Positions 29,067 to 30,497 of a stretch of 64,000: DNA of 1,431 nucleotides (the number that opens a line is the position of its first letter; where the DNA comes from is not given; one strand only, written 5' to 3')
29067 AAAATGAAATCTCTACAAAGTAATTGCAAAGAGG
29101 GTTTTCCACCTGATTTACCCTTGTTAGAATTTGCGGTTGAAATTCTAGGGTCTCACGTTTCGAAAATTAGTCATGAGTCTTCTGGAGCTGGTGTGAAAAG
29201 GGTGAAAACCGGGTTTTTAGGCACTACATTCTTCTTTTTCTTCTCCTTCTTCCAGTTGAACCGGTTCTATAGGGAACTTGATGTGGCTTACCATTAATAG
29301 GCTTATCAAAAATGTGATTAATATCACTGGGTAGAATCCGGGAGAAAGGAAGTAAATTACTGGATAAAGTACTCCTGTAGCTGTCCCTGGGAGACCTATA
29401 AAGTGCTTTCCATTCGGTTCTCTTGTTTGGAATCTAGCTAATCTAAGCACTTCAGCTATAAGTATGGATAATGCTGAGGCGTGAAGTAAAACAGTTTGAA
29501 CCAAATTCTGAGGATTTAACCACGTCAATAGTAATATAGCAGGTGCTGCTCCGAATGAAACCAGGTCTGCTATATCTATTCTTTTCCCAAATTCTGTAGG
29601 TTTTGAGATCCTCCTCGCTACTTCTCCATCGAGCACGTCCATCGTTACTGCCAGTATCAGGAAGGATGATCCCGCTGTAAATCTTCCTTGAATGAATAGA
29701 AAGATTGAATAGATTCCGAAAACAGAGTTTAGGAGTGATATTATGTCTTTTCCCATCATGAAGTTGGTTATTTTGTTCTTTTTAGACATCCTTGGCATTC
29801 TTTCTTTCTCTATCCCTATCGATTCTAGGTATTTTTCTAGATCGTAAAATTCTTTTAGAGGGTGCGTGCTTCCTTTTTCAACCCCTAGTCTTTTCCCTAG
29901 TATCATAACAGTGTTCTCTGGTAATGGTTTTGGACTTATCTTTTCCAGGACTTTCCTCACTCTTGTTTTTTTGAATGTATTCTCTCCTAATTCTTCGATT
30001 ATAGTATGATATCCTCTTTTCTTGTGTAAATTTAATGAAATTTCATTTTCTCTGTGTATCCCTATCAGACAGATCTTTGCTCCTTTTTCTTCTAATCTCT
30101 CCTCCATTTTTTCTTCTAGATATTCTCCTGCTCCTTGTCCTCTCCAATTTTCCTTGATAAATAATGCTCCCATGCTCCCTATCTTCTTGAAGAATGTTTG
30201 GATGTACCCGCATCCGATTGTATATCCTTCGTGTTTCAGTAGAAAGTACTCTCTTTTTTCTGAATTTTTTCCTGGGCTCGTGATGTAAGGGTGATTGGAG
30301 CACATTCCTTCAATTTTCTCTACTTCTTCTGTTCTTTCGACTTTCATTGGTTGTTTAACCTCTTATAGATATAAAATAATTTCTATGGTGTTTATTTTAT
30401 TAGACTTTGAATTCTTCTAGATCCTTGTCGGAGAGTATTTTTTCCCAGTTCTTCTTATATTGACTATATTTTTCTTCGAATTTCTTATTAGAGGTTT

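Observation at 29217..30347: GNAT acetyltransferase fused to a CDP-alcohol phosphatidyltransferase; its 3' end is built from the dispersed 11-mer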

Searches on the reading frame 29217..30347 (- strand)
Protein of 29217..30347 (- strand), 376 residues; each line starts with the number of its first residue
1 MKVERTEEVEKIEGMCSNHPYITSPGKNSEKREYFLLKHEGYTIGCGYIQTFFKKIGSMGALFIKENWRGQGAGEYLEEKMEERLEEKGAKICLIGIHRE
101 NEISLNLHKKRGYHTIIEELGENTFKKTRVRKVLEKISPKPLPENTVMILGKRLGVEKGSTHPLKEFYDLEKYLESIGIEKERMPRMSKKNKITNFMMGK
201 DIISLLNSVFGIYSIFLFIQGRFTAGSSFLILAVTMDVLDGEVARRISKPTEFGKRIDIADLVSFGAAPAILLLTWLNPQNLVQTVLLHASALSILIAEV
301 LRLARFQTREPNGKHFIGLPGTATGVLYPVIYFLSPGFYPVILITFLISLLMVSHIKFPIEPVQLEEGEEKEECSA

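Call 3: search_protein_families(library=pfam, proteins=[window:29217-30347:-], max_evalue=1)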
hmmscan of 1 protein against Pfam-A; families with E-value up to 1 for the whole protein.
window:29217-30347:- (376 aa): 5 families
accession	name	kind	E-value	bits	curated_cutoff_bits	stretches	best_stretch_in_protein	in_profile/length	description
PF01066.26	CDP-OH_P_transf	-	7.4e-15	56.1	22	1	201-343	5-142/152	CDP-alcohol phosphatidyltransferase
PF00583.31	Acetyltransf_1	-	9.5e-10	39.2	20.7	1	30-113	31-116/116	Acetyltransferase (GNAT) family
PF13673.13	Acetyltransf_10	-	9.1e-06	26.1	23.6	1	30-129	27-123/128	Acetyltransferase (GNAT) domain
PF13508.13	Acetyltransf_7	-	2e-05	25.3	27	1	32-114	3-83/84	Acetyltransferase (GNAT) domain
PF08445.16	FR47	-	3.7e-05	24.1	22.1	1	54-118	19-82/86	FR47-like protein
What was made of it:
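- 29883..30347 (-): GNAT domain, aa 1-155. Motif A RGQGAG is at aa 69-74 (nt 30111-30143 cover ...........). Family-specific motifs are HPYITSP (aa 19-25) and ISPKPLP (aa 137-143). Pfam PF00583, E 9.5e-10 (call 3).
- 29268..29762 (-): Minimal six-helix CDP-alcohol phosphatidyltransferase domain of the archaetidylserine-synthase type, aa 196-360. Pfam PF01066, E 7.4e-15 (call 3).
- On CDP-alcohol phosphatidyltransferase (Pfam PF01066): 56.1 bits against a cutoff of 22, aa 201-343 (call 3)
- On GNAT acetyltransferase (Pfam PF00583): 39.2 bits against a cutoff of 20.7 (call 3).
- On MprF-type aminoacyl-lipid synthases: Neither domain was found in this protein (call 3).
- Checked: (3) Pfam CDP-OH_P_transf matches aa 201-343 at 56.1 bits against a cutoff of 22 (call 3).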

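Call 4: search_protein_families(library=ncbifam, proteins=[window:29217-30347:-], max_evalue=1)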
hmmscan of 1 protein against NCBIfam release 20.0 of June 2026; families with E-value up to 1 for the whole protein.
window:29217-30347:- (376 aa): 26 families (the best 25 are shown)
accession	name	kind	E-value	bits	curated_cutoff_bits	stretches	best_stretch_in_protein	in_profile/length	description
NF038087.1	arch_ser_synth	exception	1.2e-33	116.6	240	1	195-359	2-170/216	archaetidylserine synthase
TIGR00473.1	pssA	equivalog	3.7e-30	105.1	107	1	204-359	1-153/153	CDP-diacylglycerol--serine O-phosphatidyltransferase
TIGR04217.1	archae_ser_T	exception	5.7e-27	94.9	200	1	200-359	10-169/221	archaetidylserine synthase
NF038086.1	anchor_synt_A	exception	7.8e-13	48.7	200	1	201-359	11-174/222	protein sorting system archaetidylserine synthase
NF040950.1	archin_ph_syn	equivalog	9.2e-08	32.2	180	1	193-291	19-120/191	archaetidylinositol phosphate synthase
NF045883.1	PIPSynth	equivalog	2.3e-06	27.4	170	1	203-300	28-126/197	phosphatidylinositol phosphate synthase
TIGR01575.1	rimI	equivalog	3.9e-06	27.1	86.4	1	28-116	28-115/132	ribosomal protein S18-alanine N-acetyltransferase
NF040503.1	resist_ArsN1a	equivalog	3.5e-05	23.6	170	1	61-115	81-135/159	arsinothricin resistance N-acetyltransferase ArsN1 family A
TIGR03585.1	PseH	equivalog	5.4e-05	23.3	93.1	1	27-132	46-151/156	UDP-4-amino-4,6-dideoxy-N-acetyl-beta-L-altrosamine N-acetyltransferase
NF040504.1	resist_ArsN1b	equivalog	5.5e-05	23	210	1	60-117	80-137/159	arsinothricin resistance N-acetyltransferase ArsN1 family B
TIGR00560.1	pgsA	equivalog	7.5e-05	23.3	109.1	1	194-276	4-86/183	CDP-diacylglycerol--glycerol-3-phosphate 3-phosphatidyltransferase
NF003641.0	PRK05279.1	equivalog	0.00032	19.7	344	1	32-91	334-394/441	amino-acid N-acetyltransferase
NF005840.0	PRK07757.1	equivalog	0.00061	19.7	154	1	32-91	42-101/153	N-acetyltransferase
NF045886.1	PhCholSynLeg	equivalog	0.00089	18.9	440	1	205-358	24-177/250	phosphatidylcholine synthase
NF002959.0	PRK03624.1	equivalog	0.0012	18.6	124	1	30-114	46-130/147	GNAT family acetyltransferase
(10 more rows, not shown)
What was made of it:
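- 29217..30347 (-): Fusion gene, 376 aa plus stop: GNAT, linker, then CDP-alcohol phosphatidyltransferase. Pfam and NCBIfam scans (calls 3, 4).
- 29268..29762 (-): The best NCBIfam hits are archaetidylserine synthase NF038087 (116.6 bits) and pssA TIGR00473 (105.1 bits against a cutoff of 107) (call 4).
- On Archaetidylserine synthase / PssA (NCBIfam NF038087, TIGR04217, TIGR00473): NF038087 scores 116.6 against 240, TIGR04217 scores 94.9 against 200, and TIGR00473 scores 105.1 against 107 (call 4).
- On RimI ribosomal-protein-alanine N-acetyltransferase (TIGR01575): 27.1 bits against a cutoff of 86.4 (call 4)
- On IPCT/DIPPS-type bifunctional enzymes: The N-terminal domain is a GNAT (calls 3, 4).
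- The transferase scores below the NCBIfam cutoffs for archaetidylserine synthase (call 4). Scores are below the archaetidylserine-synthase cutoffs (call 4). The weak best NCBIfam GNAT hit is RimI (call 4). RimI scores 27 bits against a cutoff of 86 (call 4).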

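Call 12: find_homologous_proteins(query=window:29220-30347:-, max_evalue=0.001)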
Query window:29220-30347:- (376 aa): 1854 proteins with E <= 0.001 among 6884 candidates; the best 120 are listed.
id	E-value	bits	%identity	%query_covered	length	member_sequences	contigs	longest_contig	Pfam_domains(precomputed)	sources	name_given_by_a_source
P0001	4.8e-137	475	55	96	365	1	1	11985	PF13673.14,PF13508.14,PF08445.17,PF01066.27,PF00583.32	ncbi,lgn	ncbi:MAG: GNAT family N-acetyltransferase [archaeon]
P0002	1.7e-20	91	39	42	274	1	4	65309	PF01066.27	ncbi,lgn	-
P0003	2.2e-20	91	38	45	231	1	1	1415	PF01066.27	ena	-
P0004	7.1e-19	86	36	42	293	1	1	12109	PF01066.27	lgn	-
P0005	1.8e-18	85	35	41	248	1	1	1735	PF01066.27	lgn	-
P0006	7.0e-18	83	35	46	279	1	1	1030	PF01066.27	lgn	-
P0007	8.8e-18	83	36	42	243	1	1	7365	PF01066.27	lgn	-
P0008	1.2e-17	82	36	46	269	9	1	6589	PF01066.27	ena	-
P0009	2.5e-17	81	36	42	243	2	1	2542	PF01066.27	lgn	-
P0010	2.5e-17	81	34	49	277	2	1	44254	PF01066.27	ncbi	-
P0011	4.1e-17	80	35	46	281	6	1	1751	PF01066.27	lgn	-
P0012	5.3e-17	80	37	42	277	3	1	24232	PF01066.27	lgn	-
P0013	9.4e-17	79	35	48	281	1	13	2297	PF01066.27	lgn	-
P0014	1.0e-16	79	38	42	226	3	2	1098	PF01066.27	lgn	-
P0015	1.2e-16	79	35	48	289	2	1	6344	PF01066.27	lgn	-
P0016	1.4e-16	79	39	42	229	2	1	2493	PF01066.27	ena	-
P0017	1.4e-16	79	38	42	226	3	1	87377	PF01066.27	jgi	jgi:CDP-diacylglycerol--serine O-phosphatidyltransferase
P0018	1.5e-16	79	38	45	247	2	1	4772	PF01066.27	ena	-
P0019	1.7e-16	78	36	41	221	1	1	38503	PF01066.27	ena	-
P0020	2.4e-16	78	33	46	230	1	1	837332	PF01066.27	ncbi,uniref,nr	ncbi:CDP-diacylglycerol--serine O-phosphatidyltransferase [Algoriphagus kandeliae]|uniref:CDP-diacyl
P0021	2.4e-16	78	35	42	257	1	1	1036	PF01066.27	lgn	-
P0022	2.9e-16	78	36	44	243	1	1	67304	PF01066.27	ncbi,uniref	ncbi:CDP-diacylglycerol--serine O-phosphatidyltransferase [Paenibacillus sp. sgz500958]|uniref:CDP-d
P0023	3.9e-16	77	38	43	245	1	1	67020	PF01066.27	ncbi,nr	ncbi:MAG: CDP-diacylglycerol--serine O-phosphatidyltransferase [Paenibacillus sp.]|nr:CDP-diacylglyc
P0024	3.9e-16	77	38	43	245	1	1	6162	PF01066.27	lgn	-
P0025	4.6e-16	77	35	42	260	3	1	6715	PF01066.27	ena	-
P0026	4.8e-16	77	39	42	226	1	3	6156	PF01066.27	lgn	-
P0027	4.9e-16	77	30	48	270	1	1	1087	PF01066.27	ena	-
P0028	5.2e-16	77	35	40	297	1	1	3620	PF01066.27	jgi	jgi:CDP-diacylglycerol---serine O-phosphatidyltransferase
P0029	5.2e-16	77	38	43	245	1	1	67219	PF01066.27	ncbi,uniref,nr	ncbi:CDP-diacylglycerol--serine O-phosphatidyltransferase [Paenibacillus wynnii]|uniref:CDP-diacylgl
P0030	5.2e-16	77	40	43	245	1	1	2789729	PF01066.27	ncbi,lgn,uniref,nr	ncbi:CDP-diacylglycerol--serine O-phosphatidyltransferase [Paenibacillus wynnii]|uniref:CDP-diacylgl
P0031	6.2e-16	77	34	43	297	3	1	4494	PF01066.27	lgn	-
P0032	9.0e-16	76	37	43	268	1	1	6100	PF01066.27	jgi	jgi:CDP-diacylglycerol--serine O-phosphatidyltransferase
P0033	1.0e-15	76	38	42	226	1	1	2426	PF01066.27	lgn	-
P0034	1.2e-15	76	35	42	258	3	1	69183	PF01066.27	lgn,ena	-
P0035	1.3e-15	75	34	48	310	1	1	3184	PF01066.27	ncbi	-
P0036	1.3e-15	75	33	42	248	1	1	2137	PF01066.27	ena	-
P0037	1.4e-15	75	43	20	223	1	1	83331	PF01066.27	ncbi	ncbi:MAG: CDP-diacylglycerol--serine O-phosphatidyltransferase [archaeon]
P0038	1.5e-15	75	36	40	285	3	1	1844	PF01066.27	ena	-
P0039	1.6e-15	75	39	42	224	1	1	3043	PF01066.27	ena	-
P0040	2.0e-15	75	35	46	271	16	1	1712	PF01066.27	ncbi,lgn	-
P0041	2.0e-15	75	36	42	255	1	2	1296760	PF01066.27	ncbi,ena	-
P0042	2.2e-15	75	33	42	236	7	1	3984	PF01066.27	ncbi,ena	-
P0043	2.8e-15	74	38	42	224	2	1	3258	PF01066.27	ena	-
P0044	3.5e-15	74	33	41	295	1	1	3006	PF01066.27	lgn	-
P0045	3.6e-15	74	36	46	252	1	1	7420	PF01066.27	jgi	jgi:CDP-diacylglycerol---serine O-phosphatidyltransferase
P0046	3.6e-15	74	31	41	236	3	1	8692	PF01066.27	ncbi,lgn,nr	ncbi:MAG: CDP-diacylglycerol--serine O-phosphatidyltransferase [Candidatus Aenigmarchaeota archaeon]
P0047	3.6e-15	74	37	44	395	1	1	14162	PF01066.27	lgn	-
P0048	4.1e-15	74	35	45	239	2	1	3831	PF01066.27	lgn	-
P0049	5.1e-15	74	37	40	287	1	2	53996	PF01066.27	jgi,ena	-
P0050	5.1e-15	73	35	42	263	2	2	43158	PF01066.27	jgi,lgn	-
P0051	5.5e-15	73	29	48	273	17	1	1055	PF01066.27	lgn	-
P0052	5.6e-15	73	36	40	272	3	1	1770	PF01066.27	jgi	-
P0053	5.7e-15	73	37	44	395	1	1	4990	PF01066.27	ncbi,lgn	-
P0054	6.3e-15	73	37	44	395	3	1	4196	PF01066.27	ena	-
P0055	6.3e-15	73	37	44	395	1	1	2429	PF01066.27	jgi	-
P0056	6.3e-15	73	37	44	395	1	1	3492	PF01066.27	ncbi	-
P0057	6.4e-15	73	37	43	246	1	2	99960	PF01066.27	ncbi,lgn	-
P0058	6.5e-15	73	37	40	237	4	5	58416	PF01066.27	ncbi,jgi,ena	-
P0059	6.5e-15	73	37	44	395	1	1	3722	PF01066.27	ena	-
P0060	6.9e-15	73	33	42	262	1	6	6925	PF01066.27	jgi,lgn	-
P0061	7.4e-15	73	37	40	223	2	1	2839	PF01066.27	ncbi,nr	ncbi:MAG: CDP-diacylglycerol--serine O-phosphatidyltransferase [Methanotrichaceae archaeon]|nr:CDP-d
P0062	7.4e-15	73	37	45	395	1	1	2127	PF01066.27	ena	-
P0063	8.3e-15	73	37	44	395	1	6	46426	PF01066.27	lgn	-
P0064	8.8e-15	73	38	43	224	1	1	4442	PF01066.27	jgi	jgi:archaetidylserine synthase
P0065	8.8e-15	73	35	47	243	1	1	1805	PF01066.27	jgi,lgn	-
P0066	9.4e-15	73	35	32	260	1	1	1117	PF01066.27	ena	-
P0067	1.0e-14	73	37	44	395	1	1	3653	PF01066.27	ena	-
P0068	1.1e-14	72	37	44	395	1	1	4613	PF01066.27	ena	-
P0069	1.1e-14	72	37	44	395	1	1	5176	PF01066.27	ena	-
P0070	1.1e-14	72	37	44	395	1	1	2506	PF01066.27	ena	-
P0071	1.1e-14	72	37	44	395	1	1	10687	PF01066.27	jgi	jgi:archaetidylserine synthase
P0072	1.1e-14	72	37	44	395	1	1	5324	PF01066.27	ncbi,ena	-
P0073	1.1e-14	72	37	44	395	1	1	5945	PF01066.27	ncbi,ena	-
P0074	1.1e-14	72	37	44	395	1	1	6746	PF01066.27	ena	-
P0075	1.1e-14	72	37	44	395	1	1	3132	PF01066.27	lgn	-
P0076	1.1e-14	72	37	44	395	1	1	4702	PF01066.27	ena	-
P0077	1.1e-14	72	37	44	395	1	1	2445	PF01066.27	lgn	-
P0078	1.1e-14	72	37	44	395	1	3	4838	PF01066.27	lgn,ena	-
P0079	1.1e-14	72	37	44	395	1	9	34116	PF01066.27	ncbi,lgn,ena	-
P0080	1.1e-14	72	37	44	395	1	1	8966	PF01066.27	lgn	-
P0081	1.1e-14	72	37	44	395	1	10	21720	PF01066.27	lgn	-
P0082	1.1e-14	72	37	44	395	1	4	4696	PF01066.27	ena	-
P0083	1.1e-14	72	37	44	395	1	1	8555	PF01066.27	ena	-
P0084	1.1e-14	72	37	44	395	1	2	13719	PF01066.27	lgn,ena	-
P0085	1.1e-14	72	37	44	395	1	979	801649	PF01066.27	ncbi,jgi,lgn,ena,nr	ncbi:MAG: archaetidylserine synthase [Methanobrevibacter sp.]|jgi:archaetidylserine synthase|nr:arch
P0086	1.1e-14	72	37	44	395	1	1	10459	PF01066.27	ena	-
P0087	1.1e-14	72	37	44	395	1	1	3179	PF01066.27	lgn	-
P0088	1.1e-14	72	37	44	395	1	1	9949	PF01066.27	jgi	jgi:archaetidylserine synthase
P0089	1.1e-14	72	37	44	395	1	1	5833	PF01066.27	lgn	-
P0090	1.1e-14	72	37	44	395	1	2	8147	PF01066.27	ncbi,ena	-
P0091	1.1e-14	72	37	44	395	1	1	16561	PF01066.27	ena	-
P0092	1.1e-14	72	37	44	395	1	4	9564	PF01066.27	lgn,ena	-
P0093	1.1e-14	72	37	44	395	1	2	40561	PF01066.27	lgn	-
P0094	1.1e-14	72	37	44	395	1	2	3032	PF01066.27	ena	-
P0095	1.1e-14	72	37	44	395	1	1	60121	PF01066.27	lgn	-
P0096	1.1e-14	72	37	44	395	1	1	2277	PF01066.27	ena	-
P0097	1.1e-14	72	37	44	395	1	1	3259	PF01066.27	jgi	jgi:archaetidylserine synthase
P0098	1.1e-14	72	37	44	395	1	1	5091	PF01066.27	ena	-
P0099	1.2e-14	72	37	44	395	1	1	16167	PF01066.27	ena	-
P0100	1.2e-14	72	39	42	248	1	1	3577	PF01066.27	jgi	jgi:CDP-diacylglycerol--serine O-phosphatidyltransferase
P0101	1.3e-14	72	34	43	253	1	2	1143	PF01066.27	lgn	-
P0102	1.3e-14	72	35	40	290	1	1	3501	PF01066.27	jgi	-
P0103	1.3e-14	72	37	44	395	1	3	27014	PF01066.27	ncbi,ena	-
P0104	1.3e-14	72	35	42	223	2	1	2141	PF01066.27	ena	-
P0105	1.5e-14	72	35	42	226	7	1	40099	PF01066.27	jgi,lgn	jgi:CDP-diacylglycerol---serine O-phosphatidyltransferase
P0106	1.5e-14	72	37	33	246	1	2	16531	PF01066.27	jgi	-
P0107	1.5e-14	72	36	39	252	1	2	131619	PF01066.27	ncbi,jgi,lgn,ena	-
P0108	1.5e-14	72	38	43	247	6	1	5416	PF01066.27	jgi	-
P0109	1.7e-14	72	35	40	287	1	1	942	PF01066.27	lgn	-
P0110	1.8e-14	72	35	43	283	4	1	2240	PF01066.27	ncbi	-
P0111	1.9e-14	72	34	45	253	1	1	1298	PF01066.27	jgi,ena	-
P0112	2.1e-14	71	36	47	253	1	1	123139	PF01066.27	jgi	-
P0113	2.2e-14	71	36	40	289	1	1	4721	PF01066.27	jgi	jgi:CDP-diacylglycerol--serine O-phosphatidyltransferase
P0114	2.3e-14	71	37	40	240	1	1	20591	PF01066.27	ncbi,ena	-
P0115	2.4e-14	71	36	44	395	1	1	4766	PF01066.27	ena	-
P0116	2.6e-14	71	35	42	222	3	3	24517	PF01066.27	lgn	-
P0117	2.6e-14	71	30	52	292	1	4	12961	PF01066.27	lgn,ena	-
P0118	2.7e-14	71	35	46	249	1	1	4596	PF01066.27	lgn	-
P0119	2.7e-14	71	37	35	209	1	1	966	PF01066.27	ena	-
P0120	2.8e-14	71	35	42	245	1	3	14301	PF01066.27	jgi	-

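Call 14: find_encoding_contigs(protein=P0001, flank=10000, max_places=6)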
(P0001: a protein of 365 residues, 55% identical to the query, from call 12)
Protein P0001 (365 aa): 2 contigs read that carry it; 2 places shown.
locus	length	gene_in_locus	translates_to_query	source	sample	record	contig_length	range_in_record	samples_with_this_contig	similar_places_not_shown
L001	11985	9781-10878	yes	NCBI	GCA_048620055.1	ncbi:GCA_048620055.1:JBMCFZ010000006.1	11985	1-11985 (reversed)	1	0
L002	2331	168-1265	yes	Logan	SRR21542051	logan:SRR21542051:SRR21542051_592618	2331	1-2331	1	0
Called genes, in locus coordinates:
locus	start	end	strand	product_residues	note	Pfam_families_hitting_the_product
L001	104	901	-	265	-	PF04414:tRNA_deacylase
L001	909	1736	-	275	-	PF01261:AP_endonuc_2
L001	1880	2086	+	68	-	PF24434:DUF7557 (weak)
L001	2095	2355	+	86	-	PF05016:ParE_toxin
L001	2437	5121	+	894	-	PF00690:Cation_ATPase_N, PF00122:E1-E2_ATPase, PF08282:Hydrolase_3 (faint), PF13246:Cation_ATPase, PF00702:Hydrolase, PF00689:Cation_ATPase_C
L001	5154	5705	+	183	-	PF01997:Translin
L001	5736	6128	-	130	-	PF06397:Desulfoferrod_N, PF01880:Desulfoferrodox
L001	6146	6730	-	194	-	PF00210:Ferritin, PF02915:Rubrerythrin, PF21349:RUBY_RBDX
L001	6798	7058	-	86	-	PF04193:PQ-loop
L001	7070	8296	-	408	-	PF00464:SHMT, PF00155:Aminotran_1_2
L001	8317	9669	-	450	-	PF02511:Thy1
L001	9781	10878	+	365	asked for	PF00583:Acetyltransf_1, PF13673:Acetyltransf_10 (weak), PF13508:Acetyltransf_7 (weak), PF08445:FR47, PF01066:CDP-OH_P_transf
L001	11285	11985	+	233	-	PF25208:DUF7838 (faint)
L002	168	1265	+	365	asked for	PF00583:Acetyltransf_1, PF13673:Acetyltransf_10 (weak), PF13508:Acetyltransf_7 (weak), PF08445:FR47, PF01066:CDP-OH_P_transf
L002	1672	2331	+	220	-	?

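Call 22: search_solved_structures(query=window:29220-30347:-, max_evalue=0.01, show_alignments=3)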
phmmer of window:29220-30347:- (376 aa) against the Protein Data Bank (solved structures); distinct sequences matched with E-value up to 0.01: 5.
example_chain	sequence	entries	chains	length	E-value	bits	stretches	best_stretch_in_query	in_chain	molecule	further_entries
7b1k_A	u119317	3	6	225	2.7e-14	56.2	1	197-362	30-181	CDP-diacylglycerol--serine O-phosphatidyltransferase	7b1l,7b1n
7pow_A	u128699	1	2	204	4e-14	55.7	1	199-363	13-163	CDP-diacylglycerol--serine O-phosphatidyltransferase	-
6h53_A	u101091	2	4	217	0.00059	22.2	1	200-303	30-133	CDP-diacylglycerol--inositol 3-phosphatidyltransferase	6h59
6h5a_A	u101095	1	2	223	0.00063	22.1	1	200-303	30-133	CDP-diacylglycerol--inositol 3-phosphatidyltransferase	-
6wm5_A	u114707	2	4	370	0.0067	18.7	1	201-301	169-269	AfCTD-Phosphatidylinositol-phosphate synthase (PIPS) fusion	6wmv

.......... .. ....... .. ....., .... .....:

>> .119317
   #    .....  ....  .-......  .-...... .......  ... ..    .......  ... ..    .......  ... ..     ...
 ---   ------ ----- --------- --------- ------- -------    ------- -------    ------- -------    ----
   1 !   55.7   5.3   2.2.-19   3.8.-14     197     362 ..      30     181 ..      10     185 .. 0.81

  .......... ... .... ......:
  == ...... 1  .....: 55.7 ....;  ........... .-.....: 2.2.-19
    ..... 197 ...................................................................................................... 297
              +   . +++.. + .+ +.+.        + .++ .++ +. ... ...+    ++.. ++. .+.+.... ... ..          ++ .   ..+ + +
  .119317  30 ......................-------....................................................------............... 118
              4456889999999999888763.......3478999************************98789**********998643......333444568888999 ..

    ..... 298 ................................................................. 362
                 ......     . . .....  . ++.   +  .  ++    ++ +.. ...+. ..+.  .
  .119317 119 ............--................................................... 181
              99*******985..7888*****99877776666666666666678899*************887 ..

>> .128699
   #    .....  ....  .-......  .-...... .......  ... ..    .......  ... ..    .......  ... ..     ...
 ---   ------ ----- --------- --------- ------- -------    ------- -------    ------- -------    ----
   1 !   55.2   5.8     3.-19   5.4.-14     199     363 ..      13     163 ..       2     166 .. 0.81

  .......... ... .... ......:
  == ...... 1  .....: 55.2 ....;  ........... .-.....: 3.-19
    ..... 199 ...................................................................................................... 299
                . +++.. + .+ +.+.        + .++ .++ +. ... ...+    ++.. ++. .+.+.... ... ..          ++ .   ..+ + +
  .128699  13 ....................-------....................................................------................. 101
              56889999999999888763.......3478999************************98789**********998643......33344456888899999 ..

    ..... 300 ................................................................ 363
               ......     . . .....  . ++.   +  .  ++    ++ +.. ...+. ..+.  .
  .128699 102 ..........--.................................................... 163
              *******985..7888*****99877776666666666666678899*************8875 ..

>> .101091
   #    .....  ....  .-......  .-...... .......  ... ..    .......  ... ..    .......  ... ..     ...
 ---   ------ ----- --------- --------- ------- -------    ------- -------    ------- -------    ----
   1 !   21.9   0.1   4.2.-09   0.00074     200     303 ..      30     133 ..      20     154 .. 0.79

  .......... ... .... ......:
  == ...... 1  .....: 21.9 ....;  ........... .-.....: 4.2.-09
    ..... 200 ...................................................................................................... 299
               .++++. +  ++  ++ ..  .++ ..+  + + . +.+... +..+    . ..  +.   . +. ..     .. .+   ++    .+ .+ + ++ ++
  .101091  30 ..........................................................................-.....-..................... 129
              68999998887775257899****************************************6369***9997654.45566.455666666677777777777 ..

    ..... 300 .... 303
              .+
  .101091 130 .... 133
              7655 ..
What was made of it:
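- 29565..29639 (-): Variant catalytic signature D237-x2-D240-G-x2-A-R-x8-G254-x3-D258-x2-D261 (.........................). The HMMER alignment to MjPSS shows the one-residue gap (call 22).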

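Call 24: find_related_loci(query=window:29220-30347:-, collection=genome_contigs, flank=10000)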
Query window:29220-30347:- (376 aa) in genome_contigs; peptide patterns used: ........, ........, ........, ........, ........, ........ (x = any residue, [..] = any of these).
151 stretches matched a pattern, but none encodes a relative of the query by tblastn (E <= 1e-3).
